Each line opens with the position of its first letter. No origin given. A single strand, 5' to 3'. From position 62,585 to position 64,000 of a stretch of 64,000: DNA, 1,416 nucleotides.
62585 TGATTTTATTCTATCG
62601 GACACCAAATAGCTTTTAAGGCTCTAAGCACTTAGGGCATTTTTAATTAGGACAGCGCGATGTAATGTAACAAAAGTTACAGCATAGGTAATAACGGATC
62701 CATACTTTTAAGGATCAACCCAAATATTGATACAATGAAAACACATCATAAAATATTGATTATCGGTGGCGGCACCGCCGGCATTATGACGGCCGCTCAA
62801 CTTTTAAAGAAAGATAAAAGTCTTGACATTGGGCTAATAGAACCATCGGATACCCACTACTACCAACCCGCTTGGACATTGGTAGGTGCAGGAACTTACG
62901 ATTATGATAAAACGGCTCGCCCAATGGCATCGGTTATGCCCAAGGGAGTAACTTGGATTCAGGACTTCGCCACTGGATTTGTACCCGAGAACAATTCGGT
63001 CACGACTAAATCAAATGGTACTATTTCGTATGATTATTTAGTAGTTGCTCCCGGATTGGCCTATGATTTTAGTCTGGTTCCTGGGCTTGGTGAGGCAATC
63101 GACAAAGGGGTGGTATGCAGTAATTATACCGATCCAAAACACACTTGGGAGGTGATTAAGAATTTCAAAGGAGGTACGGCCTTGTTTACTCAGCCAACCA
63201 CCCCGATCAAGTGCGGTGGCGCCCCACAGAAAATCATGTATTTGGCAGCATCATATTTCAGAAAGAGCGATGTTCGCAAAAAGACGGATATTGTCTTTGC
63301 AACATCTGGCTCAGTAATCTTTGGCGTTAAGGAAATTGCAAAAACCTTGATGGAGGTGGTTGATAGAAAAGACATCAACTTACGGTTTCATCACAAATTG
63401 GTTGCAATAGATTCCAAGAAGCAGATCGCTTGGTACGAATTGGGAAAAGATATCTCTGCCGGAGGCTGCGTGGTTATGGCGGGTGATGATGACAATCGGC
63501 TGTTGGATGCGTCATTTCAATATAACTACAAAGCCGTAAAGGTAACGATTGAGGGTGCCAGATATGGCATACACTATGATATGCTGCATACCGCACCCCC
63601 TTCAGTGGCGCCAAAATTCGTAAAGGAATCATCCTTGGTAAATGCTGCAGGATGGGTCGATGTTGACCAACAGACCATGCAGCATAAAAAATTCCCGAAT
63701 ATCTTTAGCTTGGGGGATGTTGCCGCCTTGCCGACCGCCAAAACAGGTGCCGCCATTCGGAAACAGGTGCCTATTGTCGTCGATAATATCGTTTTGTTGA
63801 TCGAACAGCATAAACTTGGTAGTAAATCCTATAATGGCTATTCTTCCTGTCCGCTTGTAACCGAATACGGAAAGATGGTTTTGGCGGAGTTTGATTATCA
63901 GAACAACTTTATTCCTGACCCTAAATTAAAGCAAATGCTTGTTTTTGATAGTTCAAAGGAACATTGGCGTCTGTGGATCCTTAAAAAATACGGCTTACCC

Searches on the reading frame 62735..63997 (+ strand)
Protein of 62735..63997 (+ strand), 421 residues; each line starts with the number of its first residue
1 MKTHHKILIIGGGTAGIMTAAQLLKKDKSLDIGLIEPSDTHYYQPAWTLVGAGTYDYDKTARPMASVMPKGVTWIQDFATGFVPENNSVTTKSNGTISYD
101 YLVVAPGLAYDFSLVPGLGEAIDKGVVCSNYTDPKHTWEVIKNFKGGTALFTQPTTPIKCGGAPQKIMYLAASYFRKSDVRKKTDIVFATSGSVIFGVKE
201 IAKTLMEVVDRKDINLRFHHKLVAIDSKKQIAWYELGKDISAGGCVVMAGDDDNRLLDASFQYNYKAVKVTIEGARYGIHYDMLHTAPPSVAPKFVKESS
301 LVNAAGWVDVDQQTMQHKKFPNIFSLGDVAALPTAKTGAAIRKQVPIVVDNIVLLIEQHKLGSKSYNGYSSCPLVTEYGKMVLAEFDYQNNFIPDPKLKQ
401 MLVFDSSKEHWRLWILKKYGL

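Call 10: search_protein_families(library=pfam, proteins=[window:62735-63997:+])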
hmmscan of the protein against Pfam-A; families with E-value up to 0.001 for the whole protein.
window:62735-63997:+ (421 aa): 6 families
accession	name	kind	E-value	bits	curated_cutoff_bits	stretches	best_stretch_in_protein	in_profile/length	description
PF07992.20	Pyr_redox_2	-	3.2e-14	53.5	26.1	1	6-330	2-277/291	Pyridine nucleotide-disulphide oxidoreductase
PF03486.20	HI0933_like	-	1.6e-06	28.2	50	0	6-30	2-26/244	HI0933-like protein Rossmann domain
PF01266.30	DAO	-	0.00012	22.2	27.9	0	6-38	1-31/353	FAD dependent oxidoreductase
PF13454.12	NAD_binding_9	-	0.00021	21.7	21.8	0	9-40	2-35/155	FAD-NAD(P)-binding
PF05834.18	Lycopene_cycl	-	0.00031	20.4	23.4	1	7-44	2-39/380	Lycopene cyclase protein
PF04820.20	Trp_halogenase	-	0.00032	20.1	21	1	6-40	1-37/458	Tryptophan halogenase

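Call 47: search_protein_families(library=ncbifam, proteins=[window:62735-63997:+], max_evalue=0.001)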
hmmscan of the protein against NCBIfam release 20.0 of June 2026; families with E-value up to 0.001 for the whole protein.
window:62735-63997:+ (421 aa): 6 families
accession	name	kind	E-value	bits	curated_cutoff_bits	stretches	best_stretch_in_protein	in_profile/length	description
NF049943.1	SQR_III_seleno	exception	3.8e-65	220.3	525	2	6-231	2-230/406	type III sulfide quinone reductase, selenoprotein subtype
TIGR03169.1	Nterm_to_SelD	hypoth_equivalog_domain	2.8e-13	49.9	310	2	270-361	223-316/365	pyridine nucleotide-disulfide oxidoreductase family protein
TIGR03385.1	CoA_CoA_reduc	equivalog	5.5e-08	32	578.8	0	6-38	1-33/439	CoA-disulfide reductase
TIGR00275.1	TIGR00275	subfamily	0.00013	20.9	183.8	0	7-31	1-25/401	aminoacetone oxidase family FAD-binding enzyme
NF005313.0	PRK06847.1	subfamily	0.00024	20.2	372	1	1-64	1-56/375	hypothetical protein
NF009410.0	PRK12771.1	subfamily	0.00077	18.1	516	0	2-26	136-160/566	NAD(P)-binding protein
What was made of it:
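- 62735..64000 (+): Sulfide:quinone oxidoreductase gene, cut off by the end of the window. Pfam Pyr_redox_2; best NCBIfam match is type III SQR, E 4e-65, below cutoff (calls 10, 47).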
